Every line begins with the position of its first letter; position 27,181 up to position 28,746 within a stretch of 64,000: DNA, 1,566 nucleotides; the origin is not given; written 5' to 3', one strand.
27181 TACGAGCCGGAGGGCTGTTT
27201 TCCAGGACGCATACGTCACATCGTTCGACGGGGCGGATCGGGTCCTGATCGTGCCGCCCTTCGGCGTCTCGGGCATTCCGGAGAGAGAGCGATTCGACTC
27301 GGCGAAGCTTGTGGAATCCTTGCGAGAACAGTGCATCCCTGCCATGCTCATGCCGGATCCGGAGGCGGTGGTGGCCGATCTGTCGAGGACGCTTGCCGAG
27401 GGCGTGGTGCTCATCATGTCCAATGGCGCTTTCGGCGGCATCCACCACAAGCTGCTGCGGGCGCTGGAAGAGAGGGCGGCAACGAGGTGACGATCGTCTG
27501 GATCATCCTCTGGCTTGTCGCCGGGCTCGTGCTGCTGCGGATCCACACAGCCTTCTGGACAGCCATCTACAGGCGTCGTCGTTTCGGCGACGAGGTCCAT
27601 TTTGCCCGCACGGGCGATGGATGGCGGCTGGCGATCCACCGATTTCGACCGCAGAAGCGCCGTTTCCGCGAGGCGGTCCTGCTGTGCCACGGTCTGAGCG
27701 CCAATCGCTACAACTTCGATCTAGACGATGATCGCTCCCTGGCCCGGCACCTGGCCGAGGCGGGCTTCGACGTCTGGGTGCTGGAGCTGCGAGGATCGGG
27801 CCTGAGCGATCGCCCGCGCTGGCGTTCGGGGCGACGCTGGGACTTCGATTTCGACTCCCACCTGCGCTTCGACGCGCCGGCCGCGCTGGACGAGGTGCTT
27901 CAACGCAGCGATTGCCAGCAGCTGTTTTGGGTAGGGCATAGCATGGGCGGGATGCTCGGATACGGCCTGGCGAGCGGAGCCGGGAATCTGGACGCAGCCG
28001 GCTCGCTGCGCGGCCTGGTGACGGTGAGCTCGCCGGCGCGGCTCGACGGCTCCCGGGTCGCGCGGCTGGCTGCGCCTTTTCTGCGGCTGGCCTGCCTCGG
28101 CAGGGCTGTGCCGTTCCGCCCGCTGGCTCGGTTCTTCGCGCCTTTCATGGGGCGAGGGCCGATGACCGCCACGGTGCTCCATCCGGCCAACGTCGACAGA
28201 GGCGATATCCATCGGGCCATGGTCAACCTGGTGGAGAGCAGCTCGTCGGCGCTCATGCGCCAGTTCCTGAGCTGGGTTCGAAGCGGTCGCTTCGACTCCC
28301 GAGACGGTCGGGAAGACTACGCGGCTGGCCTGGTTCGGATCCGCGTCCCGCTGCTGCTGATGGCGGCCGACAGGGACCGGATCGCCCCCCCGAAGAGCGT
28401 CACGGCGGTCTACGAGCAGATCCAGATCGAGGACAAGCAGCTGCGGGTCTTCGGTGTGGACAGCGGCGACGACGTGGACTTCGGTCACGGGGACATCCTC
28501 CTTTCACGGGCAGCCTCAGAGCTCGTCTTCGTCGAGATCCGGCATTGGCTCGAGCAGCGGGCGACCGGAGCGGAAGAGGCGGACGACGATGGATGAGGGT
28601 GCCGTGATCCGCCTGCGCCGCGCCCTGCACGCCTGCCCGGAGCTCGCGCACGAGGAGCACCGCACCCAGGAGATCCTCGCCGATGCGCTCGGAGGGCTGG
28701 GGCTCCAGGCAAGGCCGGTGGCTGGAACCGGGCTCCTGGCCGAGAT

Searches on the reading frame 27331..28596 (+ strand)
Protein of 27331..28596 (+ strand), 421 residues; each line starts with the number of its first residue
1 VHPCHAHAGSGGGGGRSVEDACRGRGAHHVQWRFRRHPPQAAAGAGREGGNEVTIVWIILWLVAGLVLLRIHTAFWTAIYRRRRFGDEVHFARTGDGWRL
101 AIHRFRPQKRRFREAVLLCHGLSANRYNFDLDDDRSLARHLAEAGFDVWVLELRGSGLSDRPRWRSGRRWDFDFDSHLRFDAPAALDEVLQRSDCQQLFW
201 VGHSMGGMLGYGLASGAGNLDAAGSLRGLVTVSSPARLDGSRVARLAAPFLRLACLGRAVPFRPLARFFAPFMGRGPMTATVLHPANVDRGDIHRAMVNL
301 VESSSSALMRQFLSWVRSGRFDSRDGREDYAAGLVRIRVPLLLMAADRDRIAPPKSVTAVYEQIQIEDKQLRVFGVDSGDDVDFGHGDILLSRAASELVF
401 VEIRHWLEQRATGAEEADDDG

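Call 23: search_protein_families(library=pfam, proteins=[window:27331-28596:+], max_evalue=0.00001)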
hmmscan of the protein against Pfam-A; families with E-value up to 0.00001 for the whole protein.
window:27331-28596:+ (421 aa): 3 families
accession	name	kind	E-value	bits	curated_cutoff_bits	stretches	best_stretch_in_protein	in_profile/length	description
PF12146.15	Hydrolase_4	-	2.1e-21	76.7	27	1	113-374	4-227/239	Serine aminopeptidase, S33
PF00561.26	Abhydrolase_1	-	1.2e-20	74.7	25.8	1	115-234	2-102/245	alpha/beta hydrolase fold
PF12697.13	Abhydrolase_6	-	6.1e-14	53.6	26.3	1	116-371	1-195/217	Alpha/beta hydrolase family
